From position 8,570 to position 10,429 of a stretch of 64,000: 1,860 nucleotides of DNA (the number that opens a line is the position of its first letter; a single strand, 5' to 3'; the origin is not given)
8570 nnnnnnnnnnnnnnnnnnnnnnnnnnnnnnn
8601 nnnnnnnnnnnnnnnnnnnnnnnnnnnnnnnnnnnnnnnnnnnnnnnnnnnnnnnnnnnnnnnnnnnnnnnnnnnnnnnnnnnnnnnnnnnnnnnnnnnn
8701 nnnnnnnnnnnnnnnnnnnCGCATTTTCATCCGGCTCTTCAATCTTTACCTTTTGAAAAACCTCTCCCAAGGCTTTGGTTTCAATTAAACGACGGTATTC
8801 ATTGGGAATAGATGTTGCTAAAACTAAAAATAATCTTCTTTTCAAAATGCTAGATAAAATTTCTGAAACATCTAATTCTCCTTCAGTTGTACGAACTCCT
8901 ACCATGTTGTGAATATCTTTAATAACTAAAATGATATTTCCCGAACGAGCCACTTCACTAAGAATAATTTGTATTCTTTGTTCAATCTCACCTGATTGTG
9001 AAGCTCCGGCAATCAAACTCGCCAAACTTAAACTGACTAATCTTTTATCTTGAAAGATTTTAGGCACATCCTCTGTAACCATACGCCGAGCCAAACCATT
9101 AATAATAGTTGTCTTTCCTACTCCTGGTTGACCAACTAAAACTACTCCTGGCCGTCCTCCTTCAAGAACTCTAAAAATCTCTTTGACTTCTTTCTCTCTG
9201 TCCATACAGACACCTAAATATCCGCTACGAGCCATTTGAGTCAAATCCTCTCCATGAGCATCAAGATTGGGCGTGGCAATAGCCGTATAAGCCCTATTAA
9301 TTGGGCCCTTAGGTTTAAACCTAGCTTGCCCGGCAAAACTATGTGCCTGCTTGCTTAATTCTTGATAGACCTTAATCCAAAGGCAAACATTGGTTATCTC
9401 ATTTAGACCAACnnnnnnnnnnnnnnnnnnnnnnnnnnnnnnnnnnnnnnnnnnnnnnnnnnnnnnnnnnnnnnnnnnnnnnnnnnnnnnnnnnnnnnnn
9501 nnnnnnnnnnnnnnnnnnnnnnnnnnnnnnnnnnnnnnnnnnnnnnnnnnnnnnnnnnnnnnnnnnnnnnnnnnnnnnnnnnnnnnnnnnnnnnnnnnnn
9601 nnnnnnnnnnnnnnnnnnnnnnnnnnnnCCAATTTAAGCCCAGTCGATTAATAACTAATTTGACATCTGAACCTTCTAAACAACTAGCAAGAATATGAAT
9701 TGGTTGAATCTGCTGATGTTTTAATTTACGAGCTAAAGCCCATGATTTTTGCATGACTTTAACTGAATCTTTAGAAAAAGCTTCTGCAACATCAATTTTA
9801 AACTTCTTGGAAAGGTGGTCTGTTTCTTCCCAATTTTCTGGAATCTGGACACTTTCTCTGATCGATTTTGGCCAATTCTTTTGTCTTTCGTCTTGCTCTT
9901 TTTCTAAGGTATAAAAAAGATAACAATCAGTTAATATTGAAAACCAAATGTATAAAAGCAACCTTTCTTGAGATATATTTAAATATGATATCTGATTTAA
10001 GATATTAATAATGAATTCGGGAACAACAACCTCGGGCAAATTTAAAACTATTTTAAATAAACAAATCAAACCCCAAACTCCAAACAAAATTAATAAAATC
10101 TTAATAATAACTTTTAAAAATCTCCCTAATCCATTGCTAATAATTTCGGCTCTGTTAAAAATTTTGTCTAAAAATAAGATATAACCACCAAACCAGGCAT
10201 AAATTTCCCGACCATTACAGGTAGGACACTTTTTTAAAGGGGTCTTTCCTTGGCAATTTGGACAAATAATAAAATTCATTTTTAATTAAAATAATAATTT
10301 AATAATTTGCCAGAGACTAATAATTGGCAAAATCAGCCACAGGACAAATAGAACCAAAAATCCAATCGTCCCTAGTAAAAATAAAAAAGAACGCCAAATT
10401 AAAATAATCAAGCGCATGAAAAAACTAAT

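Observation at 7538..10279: Clp/Hsp100 ATPase with an N-terminal zinc ribbon and transmembrane anchor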

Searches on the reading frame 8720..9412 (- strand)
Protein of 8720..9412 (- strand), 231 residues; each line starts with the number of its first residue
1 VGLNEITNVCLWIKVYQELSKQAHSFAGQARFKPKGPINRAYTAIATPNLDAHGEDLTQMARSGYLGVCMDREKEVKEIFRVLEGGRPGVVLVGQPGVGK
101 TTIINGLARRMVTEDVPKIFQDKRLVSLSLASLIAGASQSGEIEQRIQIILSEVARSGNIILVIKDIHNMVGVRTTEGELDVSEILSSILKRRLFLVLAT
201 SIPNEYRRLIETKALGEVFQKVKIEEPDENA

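Call 49: find_related_loci(query=A5, collection=genome_contigs, flank=8000)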
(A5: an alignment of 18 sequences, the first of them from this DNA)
Query A5 (231 aa) in genome_contigs; peptide patterns used: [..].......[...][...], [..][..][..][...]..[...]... (x = any residue, [..] = any of these).
600 stretches matched a pattern (row limit reached: there are more); 557 encode a relative of the query (tblastn E <= 1e-3); the best 80 are kept; 80 distinct loci.
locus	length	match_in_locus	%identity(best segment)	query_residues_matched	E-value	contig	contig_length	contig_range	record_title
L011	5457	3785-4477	89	1-231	6e-141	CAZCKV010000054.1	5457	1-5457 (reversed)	MAG TPA_asm: uncultured Gammaproteobacteria bacterium isolate SRP178699_co1_504 genome assembly, contig: NODE_22117_leng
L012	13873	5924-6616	80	1-231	3e-126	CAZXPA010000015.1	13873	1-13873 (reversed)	MAG TPA_asm: uncultured Gammaproteobacteria bacterium isolate SRP167671_co1_190 genome assembly, contig: NODE_5182_lengt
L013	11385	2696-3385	74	1-230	6e-118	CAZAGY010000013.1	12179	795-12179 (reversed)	MAG TPA_asm: uncultured Gammaproteobacteria bacterium isolate SRP178699_co1_485 genome assembly, contig: NODE_7039_lengt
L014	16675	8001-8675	73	5-230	4e-113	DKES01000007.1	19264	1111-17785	MAG TPA_asm: Patescibacteria group bacterium UBA6816 UBA6816_contig_28163, whole genome shotgun sequence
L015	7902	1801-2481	73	4-230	4e-113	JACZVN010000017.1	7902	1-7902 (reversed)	MAG: Patescibacteria group bacterium isolate B18T3L11 B18T3L11_NODE11473, whole genome shotgun sequence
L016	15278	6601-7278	75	5-230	2e-111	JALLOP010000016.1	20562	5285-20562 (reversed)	Patescibacteria group bacterium AH-259-L07 AH-259-L07_NODE_16, whole genome shotgun sequence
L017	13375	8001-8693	68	1-231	2e-110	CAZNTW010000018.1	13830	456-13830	MAG TPA_asm: uncultured Gammaproteobacteria bacterium isolate binchicken_co387_694 genome assembly, contig: NODE_5387_le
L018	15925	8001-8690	69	1-230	2e-110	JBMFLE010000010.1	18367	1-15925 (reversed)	MAG: Patescibacteria group bacterium isolate KM4336-41 NODE_10_length_18367_cov_4.352816, whole genome shotgun sequence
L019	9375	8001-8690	68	1-230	4e-107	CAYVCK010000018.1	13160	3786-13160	MAG TPA_asm: uncultured Gammaproteobacteria bacterium isolate SRP093185_co1_140 genome assembly, contig: NODE_3309_lengt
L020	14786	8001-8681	68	5-231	6e-106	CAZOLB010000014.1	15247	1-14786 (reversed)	MAG TPA_asm: uncultured Gammaproteobacteria bacterium isolate SRP098346_co1_19 genome assembly, contig: NODE_4277_length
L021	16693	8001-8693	63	1-231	5e-101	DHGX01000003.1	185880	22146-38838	MAG TPA_asm: Patescibacteria group bacterium UBA4787 UBA4787_contig_1245, whole genome shotgun sequence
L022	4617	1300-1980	63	5-231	5e-100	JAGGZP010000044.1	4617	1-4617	MAG: bacterium isolate AUK207 PB_MBMC_161_c_000000000072, whole genome shotgun sequence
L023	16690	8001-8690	63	1-230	7e-100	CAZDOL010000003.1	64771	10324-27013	MAG TPA_asm: uncultured Gammaproteobacteria bacterium isolate SRP178699_co1_409 genome assembly, contig: NODE_348_length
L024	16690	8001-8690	62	1-230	3e-99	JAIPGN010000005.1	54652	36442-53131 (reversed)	MAG: Patescibacteria group bacterium isolate Tobar13.5m-G50 Tobar13-5m-C657, whole genome shotgun sequence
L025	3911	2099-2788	62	1-230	7e-100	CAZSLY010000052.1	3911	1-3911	MAG TPA_asm: uncultured Gammaproteobacteria bacterium isolate binchicken_co387_516 genome assembly, contig: NODE_34240_l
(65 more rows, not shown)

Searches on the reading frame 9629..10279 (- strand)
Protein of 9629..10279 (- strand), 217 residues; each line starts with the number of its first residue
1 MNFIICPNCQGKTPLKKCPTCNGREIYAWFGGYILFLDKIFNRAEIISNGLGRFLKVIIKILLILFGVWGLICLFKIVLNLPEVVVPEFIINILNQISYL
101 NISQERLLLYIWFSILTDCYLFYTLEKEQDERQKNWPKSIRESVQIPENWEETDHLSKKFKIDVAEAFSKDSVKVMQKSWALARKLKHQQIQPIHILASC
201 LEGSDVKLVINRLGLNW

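Call 7: find_homologous_proteins(query=window:9629-10279:-, max_evalue=0.001)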
Query seq(217 aa) (217 aa): 2 proteins with E <= 0.001 among 271 candidates.
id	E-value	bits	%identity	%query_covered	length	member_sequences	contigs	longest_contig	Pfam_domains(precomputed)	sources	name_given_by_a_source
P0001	9.8e-66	240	92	55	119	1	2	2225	-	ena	-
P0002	6.7e-15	73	88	19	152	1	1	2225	PF02861.26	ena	-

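Call 9: find_encoding_contigs(protein=P0001, flank=5000)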
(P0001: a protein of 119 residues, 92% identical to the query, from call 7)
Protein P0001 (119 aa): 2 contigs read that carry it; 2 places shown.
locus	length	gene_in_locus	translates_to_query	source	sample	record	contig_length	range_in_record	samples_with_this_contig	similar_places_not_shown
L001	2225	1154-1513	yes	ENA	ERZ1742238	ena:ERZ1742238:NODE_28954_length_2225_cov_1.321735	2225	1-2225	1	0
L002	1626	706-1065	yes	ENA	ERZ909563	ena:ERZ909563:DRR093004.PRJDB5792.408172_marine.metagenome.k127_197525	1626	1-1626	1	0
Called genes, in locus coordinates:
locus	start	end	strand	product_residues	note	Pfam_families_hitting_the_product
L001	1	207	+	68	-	?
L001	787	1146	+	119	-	-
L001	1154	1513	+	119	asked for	-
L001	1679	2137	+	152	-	PF02861:Clp_N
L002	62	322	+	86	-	PF05239:PRC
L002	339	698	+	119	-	-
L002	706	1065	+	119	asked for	-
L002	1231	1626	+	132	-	?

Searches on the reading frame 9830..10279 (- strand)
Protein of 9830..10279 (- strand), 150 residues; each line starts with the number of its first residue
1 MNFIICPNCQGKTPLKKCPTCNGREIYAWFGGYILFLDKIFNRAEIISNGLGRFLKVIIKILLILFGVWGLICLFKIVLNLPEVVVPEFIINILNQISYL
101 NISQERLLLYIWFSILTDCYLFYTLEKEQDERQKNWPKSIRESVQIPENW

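Call 31: search_protein_families(library=pfam, proteins=[window:9830-10279:-], max_evalue=10)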
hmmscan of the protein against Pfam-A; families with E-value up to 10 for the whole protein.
window:9830-10279:- (150 aa): 8 families
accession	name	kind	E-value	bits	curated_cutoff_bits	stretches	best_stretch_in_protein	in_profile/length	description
PF08063.17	Zn_ribbon_PADR1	-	0.063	13.5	25.1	1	14-27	1-15/42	PADR1 domain, zinc ribbon fold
PF15203.11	TMEM95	-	0.09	12.8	27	1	4-29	88-113/151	TMEM95 family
PF00684.25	DnaJ_CXXCXGXG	-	0.1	13.3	32.7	1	6-24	44-64/65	DnaJ central domain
PF08271.17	Zn_Ribbon_TF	-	0.21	11.6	29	0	5-12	2-9/43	TFIIB zinc-binding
PF23475.1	zf-Tbcl_FmdE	-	0.27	11.2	23.2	1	5-14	24-33/35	FmdE treble clef zinc finger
PF01096.23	Zn_ribbon_TFIIS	-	0.3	11.4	21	1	16-29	1-14/39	Transcription factor S-II (TFIIS)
PF23733.2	GRXCR1-2_C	-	1.3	9.5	26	1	1-22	7-36/47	GRXCR1/2, C-terminal domain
PF21002.2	TMEM106_N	-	5.5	8.1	24.5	1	2-12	53-63/91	Transmembrane protein 106 N-terminal region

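Call 39: search_protein_representatives(alignment_id=A4)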
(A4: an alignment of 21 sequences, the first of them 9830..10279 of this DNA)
Query: 21 sequences, 145 profile positions. Proteins with E-value up to 0.001 (for the whole library): 531; up to 1e-10: 173; up to 1e-30: 12. The best 150 are listed.
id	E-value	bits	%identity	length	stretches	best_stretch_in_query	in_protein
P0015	1.2e-41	158.4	-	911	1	1-145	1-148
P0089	1.3e-39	151.8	-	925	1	2-145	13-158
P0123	1.1e-36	142.4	-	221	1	1-138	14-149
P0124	1.8e-35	138.4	-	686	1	2-145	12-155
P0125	2.5e-35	137.9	-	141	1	1-128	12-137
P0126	8.6e-35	136.2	-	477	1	2-139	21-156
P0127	2.3e-32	128.3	-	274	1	1-141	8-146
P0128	2.6e-32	128.1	-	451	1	2-145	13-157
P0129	3.1e-32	127.9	-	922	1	1-139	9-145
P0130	1.4e-31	125.8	-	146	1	1-128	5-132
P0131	1.9e-31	125.3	-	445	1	1-145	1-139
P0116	8.7e-31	123.2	-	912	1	2-145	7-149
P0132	3.0e-30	121.4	-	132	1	2-127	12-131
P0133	1.2e-29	119.5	-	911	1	2-133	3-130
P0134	1.4e-29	119.2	-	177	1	2-139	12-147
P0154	3.3e-24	101.8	-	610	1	2-135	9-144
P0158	1.1e-23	100.2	-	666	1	2-138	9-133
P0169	2.4e-21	92.6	-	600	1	2-139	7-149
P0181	4.9e-19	85.1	-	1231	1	24-138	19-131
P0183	9.8e-19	84.1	-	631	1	2-139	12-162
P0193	3.8e-18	82.2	-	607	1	2-140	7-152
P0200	1.2e-17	80.5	-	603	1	2-137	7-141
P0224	4.6e-16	75.4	-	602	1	2-130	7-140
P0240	3.7e-15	72.5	-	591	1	5-139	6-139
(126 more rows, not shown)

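Call 41: search_protein_families(library=pfam, proteins=[P0169, P0193, P0200, P0224, P0240, P0154, P0183, P0181, P0124, P0158], max_evalue=0.0001)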
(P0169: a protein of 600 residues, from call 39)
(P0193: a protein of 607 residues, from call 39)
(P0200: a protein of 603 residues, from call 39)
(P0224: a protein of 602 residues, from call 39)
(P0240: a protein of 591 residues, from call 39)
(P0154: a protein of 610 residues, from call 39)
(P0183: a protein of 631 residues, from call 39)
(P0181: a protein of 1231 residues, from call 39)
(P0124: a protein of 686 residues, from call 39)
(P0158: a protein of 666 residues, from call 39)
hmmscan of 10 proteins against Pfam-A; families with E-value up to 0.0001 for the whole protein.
P0169 (600 aa): 0 families

P0193 (607 aa): 1 family
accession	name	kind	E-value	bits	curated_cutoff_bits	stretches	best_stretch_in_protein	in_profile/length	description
PF04851.21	ResIII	-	5.5e-06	26.8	22.5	1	383-504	9-114/164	Type III restriction enzyme, res subunit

P0200 (603 aa): 0 families

P0224 (602 aa): 0 families

P0240 (591 aa): 2 families
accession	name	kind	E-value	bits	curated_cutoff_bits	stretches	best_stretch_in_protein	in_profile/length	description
PF17871.7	AAA_lid_9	-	1.3e-12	47.9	22.8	1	512-577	2-67/104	AAA lid domain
PF13191.12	AAA_16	-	4.9e-05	24.3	32.6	1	354-404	2-55/167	AAA ATPase domain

P0154 (610 aa): 3 families
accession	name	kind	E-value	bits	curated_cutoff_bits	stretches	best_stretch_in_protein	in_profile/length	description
PF17871.7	AAA_lid_9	-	7e-10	39.2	22.8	1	527-591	3-67/104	AAA lid domain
PF00004.35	AAA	-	2e-08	35.2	21.2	1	387-502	1-112/131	ATPase family associated with various cellular activities (AAA)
PF13191.12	AAA_16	-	4.2e-07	31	32.6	1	366-492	2-164/167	AAA ATPase domain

P0183 (631 aa): 2 families
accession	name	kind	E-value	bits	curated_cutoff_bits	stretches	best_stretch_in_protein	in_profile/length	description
PF13173.12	AAA_14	-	1.9e-05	25.1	27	0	415-523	4-117/129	AAA domain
PF25199.1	nSTAND_NTPase5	-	2.2e-05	24.8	34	1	395-483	18-109/145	Novel STAND NTPase 5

P0181 (1231 aa): 20 families
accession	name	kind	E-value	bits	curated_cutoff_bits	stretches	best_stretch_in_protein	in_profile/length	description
PF07724.20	AAA_2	-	3e-57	193.7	27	1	640-801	1-165/166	AAA domain (Cdc48 subfamily)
PF00953.26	Glycos_transf_4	-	7.9e-28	97.9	27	1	968-1124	3-159/160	Glycosyl transferase family 4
PF00004.35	AAA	-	7.5e-26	91.6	21.2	2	367-498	1-128/131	ATPase family associated with various cellular activities (AAA)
PF10431.15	ClpB_D2-small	-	3.3e-24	85.1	21.9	1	808-888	1-81/81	C-terminal, D2-small domain, of ClpB protein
PF07728.20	AAA_5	-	6.8e-16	59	22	1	644-762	1-125/139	AAA domain (dynein-related subfamily)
PF17871.7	AAA_lid_9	-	4.9e-13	49.3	22.8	1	507-577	2-72/104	AAA lid domain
PF13191.12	AAA_16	-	7.2e-10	40.1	32.6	1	345-468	2-160/167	AAA ATPase domain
PF05729.18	NACHT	-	9.2e-10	39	26.7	0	646-793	4-162/167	NACHT domain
PF20720.3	nSTAND3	-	3.2e-08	33.9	27.2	0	365-393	18-46/155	Novel STAND NTPase 3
PF00158.32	Sigma54_activat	-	9.4e-08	32.4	20.2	0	625-760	5-143/168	Sigma-54 interaction domain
PF01695.23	IstB_IS21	-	2.6e-07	30.8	24.1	0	366-480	94-196/238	IstB-like ATP binding protein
PF13173.12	AAA_14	-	4.1e-07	30.5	27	0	646-722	6-74/129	AAA domain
PF06414.18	Zeta_toxin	-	7.8e-07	29.2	22.3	0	365-393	17-46/199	Zeta toxin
PF01078.27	Mg_chelatase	-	1e-06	28.7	20.3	0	358-406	17-64/207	Magnesium chelatase, subunit ChlI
PF05496.18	RuvB_N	-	1.6e-06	28.5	27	0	615-745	10-119/159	Holliday junction DNA helicase RuvB P-loop domain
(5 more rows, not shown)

P0124 (686 aa): 8 families
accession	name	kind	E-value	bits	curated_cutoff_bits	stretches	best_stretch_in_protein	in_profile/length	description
PF17871.7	AAA_lid_9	-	7.4e-13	48.8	22.8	1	525-610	3-87/104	AAA lid domain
PF00004.35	AAA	-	3.9e-12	47.2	21.2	1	384-502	1-116/131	ATPase family associated with various cellular activities (AAA)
PF13191.12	AAA_16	-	2e-07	32.1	32.6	0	362-408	2-51/167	AAA ATPase domain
PF20720.3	nSTAND3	-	8.7e-07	29.2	27.2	0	381-410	17-46/155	Novel STAND NTPase 3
PF01695.23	IstB_IS21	-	9.5e-07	29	24.1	0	381-454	92-158/238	IstB-like ATP binding protein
PF07728.20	AAA_5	-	2.7e-06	27.9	22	0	661-683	1-23/139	AAA domain (dynein-related subfamily)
PF03193.22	RsgA_GTPase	-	4.5e-05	23.8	30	0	351-404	77-129/174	RsgA GTPase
PF05496.18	RuvB_N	-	9.6e-05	22.6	27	0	633-681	11-55/159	Holliday junction DNA helicase RuvB P-loop domain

P0158 (666 aa): 1 family
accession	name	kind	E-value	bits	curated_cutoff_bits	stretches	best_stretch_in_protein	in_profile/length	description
PF17871.7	AAA_lid_9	-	2.9e-11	43.6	22.8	1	502-567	3-68/104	AAA lid domain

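Call 44: find_encoding_contigs(protein=P0200, flank=6000, max_places=3)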
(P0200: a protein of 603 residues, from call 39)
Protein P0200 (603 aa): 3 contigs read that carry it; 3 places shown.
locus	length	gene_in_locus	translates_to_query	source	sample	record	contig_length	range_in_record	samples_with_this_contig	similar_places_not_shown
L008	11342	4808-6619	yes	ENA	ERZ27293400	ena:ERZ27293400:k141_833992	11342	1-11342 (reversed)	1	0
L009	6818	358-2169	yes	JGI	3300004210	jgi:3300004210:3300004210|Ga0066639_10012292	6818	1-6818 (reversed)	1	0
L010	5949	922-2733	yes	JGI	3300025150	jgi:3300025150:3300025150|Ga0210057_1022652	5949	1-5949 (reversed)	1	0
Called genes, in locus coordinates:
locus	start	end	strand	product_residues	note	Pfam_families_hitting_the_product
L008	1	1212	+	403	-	?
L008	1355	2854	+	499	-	PF13522:GATase_6 (weak)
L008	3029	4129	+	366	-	PF00226:DnaJ, PF01556:DnaJ_C, PF00684:DnaJ_CXXCXGXG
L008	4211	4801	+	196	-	PF10502:Peptidase_S26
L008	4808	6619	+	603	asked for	PF02861:Clp_N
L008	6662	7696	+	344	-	PF00953:Glycos_transf_4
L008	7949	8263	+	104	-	PF00829:Ribosomal_L21p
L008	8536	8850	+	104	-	-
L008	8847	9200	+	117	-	-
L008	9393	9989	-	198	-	PF21176:RecR_HhH, PF02132:RecR_ZnF, PF01751:Toprim (weak), PF13662:Toprim_4, PF21175:RecR_C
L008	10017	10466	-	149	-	PF05635:23S_rRNA_IVP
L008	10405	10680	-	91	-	PF02575:YbaB_DNA_bd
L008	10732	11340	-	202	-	?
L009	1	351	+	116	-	?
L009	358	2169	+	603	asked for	PF02861:Clp_N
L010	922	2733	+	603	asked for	PF02861:Clp_N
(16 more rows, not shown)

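Call 81: search_solved_structures(query=A4, max_evalue=1)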
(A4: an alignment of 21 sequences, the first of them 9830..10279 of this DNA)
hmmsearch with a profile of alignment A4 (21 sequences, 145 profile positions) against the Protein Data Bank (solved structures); distinct sequences matched with E-value up to 1: 10.
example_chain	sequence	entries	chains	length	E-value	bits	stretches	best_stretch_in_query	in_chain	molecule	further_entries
3lcz_A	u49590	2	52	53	9.9e-08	35.4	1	5-42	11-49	Inhibitor of TRAP, regulated by T-BOX (Trp) sequence RtpA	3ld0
2bx9_A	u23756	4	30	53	4.7e-06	30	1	4-44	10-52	TRYPTOPHAN RNA-BINDING ATTENUATOR PROTEIN-INHIBITORY PROTEIN | Anti-TRAP regulator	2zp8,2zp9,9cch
7zhs_A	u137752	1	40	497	6.1e-05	26.3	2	5-45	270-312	Ubiquitin-like protein SMT3,DnaJ homolog subfamily A member 2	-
1exk_A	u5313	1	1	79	0.00014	25.2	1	5-28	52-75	DNAJ PROTEIN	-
1nlt_A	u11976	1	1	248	0.012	18.9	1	3-33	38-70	Mitochondrial protein import protein MAS5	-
6jzb_A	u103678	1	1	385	0.41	13.9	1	4-28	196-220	Chaperone protein DnaJ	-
9gi8_A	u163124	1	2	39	0.7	13.2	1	3-16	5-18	Transmembrane protein 106B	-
5jdf_A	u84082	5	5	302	0.94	12.8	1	39-87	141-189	Uncharacterized membrane protein MJ0091 | sodium-calcium exchanger NCX_Mj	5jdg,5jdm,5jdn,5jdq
5hxc_A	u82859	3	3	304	0.95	12.7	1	39-87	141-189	sodium,calcium exchanger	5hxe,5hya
5hwx_A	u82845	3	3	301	0.98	12.7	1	39-87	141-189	sodium,calcium exchanger | Uncharacterized membrane protein MJ0091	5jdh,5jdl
